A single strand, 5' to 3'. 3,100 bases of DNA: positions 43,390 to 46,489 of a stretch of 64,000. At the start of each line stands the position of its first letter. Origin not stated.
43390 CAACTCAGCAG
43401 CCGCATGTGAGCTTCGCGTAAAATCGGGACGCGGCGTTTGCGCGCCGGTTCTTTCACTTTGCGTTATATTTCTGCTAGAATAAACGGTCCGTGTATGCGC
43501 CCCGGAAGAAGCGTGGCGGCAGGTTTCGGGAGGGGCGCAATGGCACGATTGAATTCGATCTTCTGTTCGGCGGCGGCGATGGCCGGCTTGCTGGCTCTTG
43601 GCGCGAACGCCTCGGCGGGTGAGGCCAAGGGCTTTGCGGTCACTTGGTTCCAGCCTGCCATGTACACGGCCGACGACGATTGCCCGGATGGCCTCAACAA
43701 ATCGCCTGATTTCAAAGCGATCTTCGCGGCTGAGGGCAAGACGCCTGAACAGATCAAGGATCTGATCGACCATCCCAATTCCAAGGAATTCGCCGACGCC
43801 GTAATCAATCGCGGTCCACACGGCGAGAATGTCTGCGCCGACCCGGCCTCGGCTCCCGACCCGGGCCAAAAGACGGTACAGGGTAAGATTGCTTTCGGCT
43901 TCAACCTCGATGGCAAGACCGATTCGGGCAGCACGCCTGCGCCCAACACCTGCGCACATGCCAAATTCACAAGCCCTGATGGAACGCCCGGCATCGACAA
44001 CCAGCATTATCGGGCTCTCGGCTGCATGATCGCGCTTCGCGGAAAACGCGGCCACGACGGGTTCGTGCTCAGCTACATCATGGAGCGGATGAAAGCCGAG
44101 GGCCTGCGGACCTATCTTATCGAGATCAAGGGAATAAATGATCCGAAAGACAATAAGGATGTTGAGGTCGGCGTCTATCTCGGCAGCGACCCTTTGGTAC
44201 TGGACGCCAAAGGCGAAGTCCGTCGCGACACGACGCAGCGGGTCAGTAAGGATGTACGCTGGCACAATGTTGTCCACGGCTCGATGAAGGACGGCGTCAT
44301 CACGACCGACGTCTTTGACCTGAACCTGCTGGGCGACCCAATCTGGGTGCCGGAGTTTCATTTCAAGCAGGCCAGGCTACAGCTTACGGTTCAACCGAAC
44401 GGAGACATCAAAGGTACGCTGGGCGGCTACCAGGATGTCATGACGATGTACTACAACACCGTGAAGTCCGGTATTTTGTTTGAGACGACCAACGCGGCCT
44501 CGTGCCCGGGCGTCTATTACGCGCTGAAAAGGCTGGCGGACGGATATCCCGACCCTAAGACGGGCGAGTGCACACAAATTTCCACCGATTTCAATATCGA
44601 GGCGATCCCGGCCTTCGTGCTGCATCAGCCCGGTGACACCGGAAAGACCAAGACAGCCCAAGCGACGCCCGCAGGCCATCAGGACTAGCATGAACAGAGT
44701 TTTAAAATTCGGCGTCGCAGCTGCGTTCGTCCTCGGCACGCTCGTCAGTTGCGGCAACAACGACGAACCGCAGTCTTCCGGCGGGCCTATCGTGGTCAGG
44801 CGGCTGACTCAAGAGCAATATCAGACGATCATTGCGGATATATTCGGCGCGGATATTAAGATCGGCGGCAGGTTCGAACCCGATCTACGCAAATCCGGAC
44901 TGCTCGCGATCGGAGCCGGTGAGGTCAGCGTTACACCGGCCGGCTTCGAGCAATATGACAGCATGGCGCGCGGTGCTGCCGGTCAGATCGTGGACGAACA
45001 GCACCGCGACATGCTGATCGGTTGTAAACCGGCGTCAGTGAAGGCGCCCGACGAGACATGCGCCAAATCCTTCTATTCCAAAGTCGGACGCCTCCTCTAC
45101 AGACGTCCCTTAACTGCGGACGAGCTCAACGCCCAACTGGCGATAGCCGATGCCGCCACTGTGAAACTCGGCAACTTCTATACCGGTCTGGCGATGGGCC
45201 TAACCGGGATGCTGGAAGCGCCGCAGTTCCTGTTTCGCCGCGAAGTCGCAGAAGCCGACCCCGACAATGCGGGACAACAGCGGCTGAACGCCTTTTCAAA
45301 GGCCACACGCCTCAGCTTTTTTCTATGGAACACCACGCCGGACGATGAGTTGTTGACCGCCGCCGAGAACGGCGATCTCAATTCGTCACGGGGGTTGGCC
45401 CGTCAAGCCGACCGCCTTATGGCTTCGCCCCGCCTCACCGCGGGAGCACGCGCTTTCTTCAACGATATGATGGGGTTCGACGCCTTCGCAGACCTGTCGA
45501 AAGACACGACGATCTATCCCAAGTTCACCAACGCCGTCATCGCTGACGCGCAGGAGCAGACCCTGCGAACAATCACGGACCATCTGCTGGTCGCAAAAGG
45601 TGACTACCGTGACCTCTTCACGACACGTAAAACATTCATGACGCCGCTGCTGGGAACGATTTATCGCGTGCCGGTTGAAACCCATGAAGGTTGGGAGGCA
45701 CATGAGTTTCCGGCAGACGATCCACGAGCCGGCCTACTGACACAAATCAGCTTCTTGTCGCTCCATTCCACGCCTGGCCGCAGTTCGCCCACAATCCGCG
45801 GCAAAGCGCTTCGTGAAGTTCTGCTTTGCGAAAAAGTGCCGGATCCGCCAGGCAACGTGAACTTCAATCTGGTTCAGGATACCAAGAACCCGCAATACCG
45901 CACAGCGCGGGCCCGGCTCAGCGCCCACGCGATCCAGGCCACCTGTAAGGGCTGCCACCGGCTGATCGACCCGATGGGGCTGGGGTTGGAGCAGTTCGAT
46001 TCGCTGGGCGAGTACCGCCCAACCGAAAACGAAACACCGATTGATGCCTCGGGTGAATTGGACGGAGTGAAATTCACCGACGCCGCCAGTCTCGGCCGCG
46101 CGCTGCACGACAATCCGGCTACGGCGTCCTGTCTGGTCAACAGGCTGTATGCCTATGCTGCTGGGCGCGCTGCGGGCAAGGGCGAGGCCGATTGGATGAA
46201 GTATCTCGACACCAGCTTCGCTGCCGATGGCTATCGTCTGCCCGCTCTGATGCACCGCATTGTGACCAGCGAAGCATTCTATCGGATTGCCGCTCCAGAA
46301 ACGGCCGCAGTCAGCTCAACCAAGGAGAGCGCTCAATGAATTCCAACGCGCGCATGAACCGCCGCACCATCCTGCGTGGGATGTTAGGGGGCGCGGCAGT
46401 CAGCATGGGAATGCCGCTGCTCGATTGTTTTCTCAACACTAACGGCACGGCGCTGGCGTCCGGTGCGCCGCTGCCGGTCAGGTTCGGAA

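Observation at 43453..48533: Second, diverged copy of the four-gene cassette in inverted orientation, lacking HiPIP and TetR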

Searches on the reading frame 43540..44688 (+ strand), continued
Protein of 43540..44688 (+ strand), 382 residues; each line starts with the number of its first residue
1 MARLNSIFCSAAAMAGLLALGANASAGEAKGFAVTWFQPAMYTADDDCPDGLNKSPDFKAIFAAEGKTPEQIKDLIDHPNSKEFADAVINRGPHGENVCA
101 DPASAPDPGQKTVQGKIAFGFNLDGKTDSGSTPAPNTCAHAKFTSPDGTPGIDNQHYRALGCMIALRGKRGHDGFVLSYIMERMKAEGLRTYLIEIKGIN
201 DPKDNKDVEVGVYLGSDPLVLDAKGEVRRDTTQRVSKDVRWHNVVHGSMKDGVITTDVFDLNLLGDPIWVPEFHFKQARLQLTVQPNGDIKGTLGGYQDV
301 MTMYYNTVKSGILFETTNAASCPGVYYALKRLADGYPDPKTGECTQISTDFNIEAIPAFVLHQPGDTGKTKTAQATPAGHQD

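Call 76: search_protein_families(library=pfam, proteins=[L087:3807-6461:+, L087:6728-7387:+, L087:7760-8845:+, L087:13567-13890:+, L087:13028-13570:+, L087:13416-14546:+, L087:14543-15076:+, L087:15138-17558:-, L086:12869-13288:+, L086:13288-13980:+], max_evalue=0.001)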
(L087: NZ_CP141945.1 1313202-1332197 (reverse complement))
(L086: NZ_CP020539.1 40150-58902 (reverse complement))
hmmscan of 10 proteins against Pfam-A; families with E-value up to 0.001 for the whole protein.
L087:3807-6461:+ (884 aa): 0 families

L087:6728-7387:+ (219 aa): 1 family
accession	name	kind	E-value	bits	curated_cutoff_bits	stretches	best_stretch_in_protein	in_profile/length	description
PF00440.29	TetR_N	-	8e-11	42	24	1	34-80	1-47/47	Bacterial regulatory proteins, tetR family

L087:7760-8845:+ (361 aa): 0 families

L087:13567-13890:+ (107 aa): 1 family
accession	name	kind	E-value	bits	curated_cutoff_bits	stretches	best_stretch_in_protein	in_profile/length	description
PF01355.22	HIPIP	-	2.4e-05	25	22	1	65-102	28-66/66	High potential iron-sulfur protein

L087:13028-13570:+ (180 aa): 2 families
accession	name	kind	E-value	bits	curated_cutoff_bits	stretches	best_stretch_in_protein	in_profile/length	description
PF00903.31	Glyoxalase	-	4.6e-08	33.9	20.6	1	53-168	6-121/121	Glyoxalase/Bleomycin resistance protein/Dioxygenase superfamily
PF18029.7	Glyoxalase_6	-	3e-05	25.1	23.6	1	53-168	3-105/106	Glyoxalase-like domain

L087:13416-14546:+ (376 aa): 1 family
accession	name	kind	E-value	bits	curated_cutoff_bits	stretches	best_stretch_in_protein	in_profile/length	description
PF01292.26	Ni_hydr_CYTB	-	8.2e-23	81.5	30.1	1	166-336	1-179/179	Prokaryotic cytochrome b561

L087:14543-15076:+ (177 aa): 1 family
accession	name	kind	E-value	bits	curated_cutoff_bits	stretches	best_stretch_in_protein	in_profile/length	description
PF12802.13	MarR_2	-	2.9e-06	27.8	27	1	62-119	2-61/61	MarR family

L087:15138-17558:- (806 aa): 3 families
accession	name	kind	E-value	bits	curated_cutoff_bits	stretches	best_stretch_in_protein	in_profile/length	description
PF00593.30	TonB_dep_Rec_b-barrel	-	5.1e-34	119.3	27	1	270-740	38-436/436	TonB dependent receptor-like, beta-barrel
PF07715.20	Plug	-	2e-12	48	23.9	1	47-153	2-106/107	TonB-dependent Receptor Plug Domain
PF01839.29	FG-GAP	-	0.00034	20.9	22.1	0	628-645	9-26/37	FG-GAP repeat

L086:12869-13288:+ (139 aa): 1 family
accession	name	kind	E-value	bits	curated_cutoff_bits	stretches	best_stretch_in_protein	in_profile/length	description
PF01322.25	Cytochrom_C_2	-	4.4e-26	92.7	26.5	1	15-136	1-121/121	Cytochrome C'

L086:13288-13980:+ (230 aa): 1 family
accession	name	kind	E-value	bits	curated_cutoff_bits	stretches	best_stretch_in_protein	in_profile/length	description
PF01292.26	Ni_hydr_CYTB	-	4.5e-19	69.4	30.1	1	16-190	2-179/179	Prokaryotic cytochrome b561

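Call 83: fold_search(model_id=the predicted structure, library=viral)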
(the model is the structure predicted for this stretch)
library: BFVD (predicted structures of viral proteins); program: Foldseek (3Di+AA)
matches with E <= 10: 262; with E <= 0.001: 0
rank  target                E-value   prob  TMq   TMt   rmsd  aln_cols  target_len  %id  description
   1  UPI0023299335         1.9e-01  0.07  0.09  0.13  19.0       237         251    8  (no name look-up for this kind of identifier)
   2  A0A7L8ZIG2            2.2e-01  0.04  0.07  0.08  20.5       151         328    7  Tail assembly protein [Enterococcus phage 9184]
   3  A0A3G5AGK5            2.7e-01  0.04  0.07  0.06  19.2       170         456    7  MORN repeat-containing protein [Solumvirus sp.]
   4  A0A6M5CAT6            4.3e-01  0.04  0.09  0.20  14.3       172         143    9  Single-stranded DNA binding protein [Shigella phage 2019SD1]
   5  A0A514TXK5            4.9e-01  0.03  0.08  0.10  15.9       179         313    7  (no name in the UniProt tables at hand)
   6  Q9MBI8                4.9e-01  0.01  0.07  0.09  20.6       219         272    8  Gp16 [Corynebacterium phage BFK20]
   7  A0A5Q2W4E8            5.2e-01  0.03  0.11  0.06  19.9       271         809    8  (no name in the UniProt tables at hand)
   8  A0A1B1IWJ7            5.8e-01  0.02  0.09  0.06  23.7       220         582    9  (no name in the UniProt tables at hand)
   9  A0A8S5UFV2            6.2e-01  0.03  0.08  0.12  13.6       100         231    9  Uncharacterized protein [Podoviridae sp. ctnuR9]
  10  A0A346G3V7            7.0e-01  0.01  0.08  0.10  20.7       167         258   12  (no name in the UniProt tables at hand)
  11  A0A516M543            7.9e-01  0.02  0.09  0.13  16.2       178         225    8  (no name in the UniProt tables at hand)
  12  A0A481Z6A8            8.3e-01  0.05  0.12  0.26  14.2       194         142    7  Uncharacterized protein [Pithovirus LCPAC302]
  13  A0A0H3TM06            8.3e-01  0.01  0.05  0.06  17.4       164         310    7  (no name in the UniProt tables at hand)
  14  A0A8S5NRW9            8.9e-01  0.01  0.07  0.08  21.4       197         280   13  Uncharacterized protein [Siphoviridae sp. ct2zh4]
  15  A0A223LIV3            9.4e-01  0.02  0.06  0.08  15.1        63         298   11  Putative tail tube protein [Erwinia phage vB_EamM_RisingSun]
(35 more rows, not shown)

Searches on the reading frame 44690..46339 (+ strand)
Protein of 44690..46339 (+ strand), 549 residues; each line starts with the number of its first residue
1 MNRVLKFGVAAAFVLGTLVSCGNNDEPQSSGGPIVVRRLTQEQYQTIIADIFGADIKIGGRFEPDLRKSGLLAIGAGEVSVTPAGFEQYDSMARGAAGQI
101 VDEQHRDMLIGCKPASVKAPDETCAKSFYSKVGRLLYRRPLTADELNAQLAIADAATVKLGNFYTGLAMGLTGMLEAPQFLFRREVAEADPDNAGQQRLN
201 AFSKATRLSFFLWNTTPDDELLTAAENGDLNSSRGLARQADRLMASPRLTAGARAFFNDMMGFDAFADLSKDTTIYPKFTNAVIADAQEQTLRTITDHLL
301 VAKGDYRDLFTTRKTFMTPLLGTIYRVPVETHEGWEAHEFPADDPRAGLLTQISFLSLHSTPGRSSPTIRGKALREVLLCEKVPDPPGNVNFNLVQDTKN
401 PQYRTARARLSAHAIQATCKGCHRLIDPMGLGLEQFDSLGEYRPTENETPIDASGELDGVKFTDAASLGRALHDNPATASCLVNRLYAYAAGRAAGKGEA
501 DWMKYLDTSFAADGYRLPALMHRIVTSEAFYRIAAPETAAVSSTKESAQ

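Call 8: search_protein_families(library=pfam, proteins=[window:44690-46339:+], max_evalue=0.01)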
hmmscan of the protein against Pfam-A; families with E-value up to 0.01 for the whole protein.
window:44690-46339:+ (549 aa): 6 families
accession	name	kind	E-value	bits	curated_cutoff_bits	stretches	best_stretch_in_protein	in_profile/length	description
PF07631.16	PSD4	-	7.5e-30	104.5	23.3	1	199-326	1-127/128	Protein of unknown function (DUF1592)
PF07627.16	PSCyt3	-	8.4e-28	97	27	1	346-445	1-97/98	Protein of unknown function (DUF1588)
PF07624.16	PSD2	-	1.9e-13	50.4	25.8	1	458-530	1-74/74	Protein of unknown function (DUF1585)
PF07637.16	PSD5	-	2.3e-12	47.5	34.2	1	124-185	1-62/62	Protein of unknown function (DUF1595)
PF07626.16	PSD3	-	7.2e-08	33.2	23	1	37-100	1-63/65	Protein of unknown function (DUF1587)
PF07587.16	PSD1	-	0.0093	15.8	28.5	0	473-540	12-91/244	Protein of unknown function (DUF1553)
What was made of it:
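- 44690..46339 (+): g2: a 549-aa predicted lipoprotein (lipobox LVSC) with the architecture PSD3-PSD5-PSD4-PSCyt3-PSD2 and one CxxCH haem-c motif (CKGCH). Domain architecture: call 8.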

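Call 9: search_protein_families(library=ncbifam, proteins=[window:44690-46339:+], max_evalue=0.01)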
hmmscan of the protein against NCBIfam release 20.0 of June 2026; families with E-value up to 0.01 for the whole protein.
window:44690-46339:+ (549 aa): 0 families

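Call 25: search_solved_structures(query=window:44690-46339:+, max_evalue=10)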
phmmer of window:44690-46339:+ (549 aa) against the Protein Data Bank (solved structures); distinct sequences matched with E-value up to 10: 0.
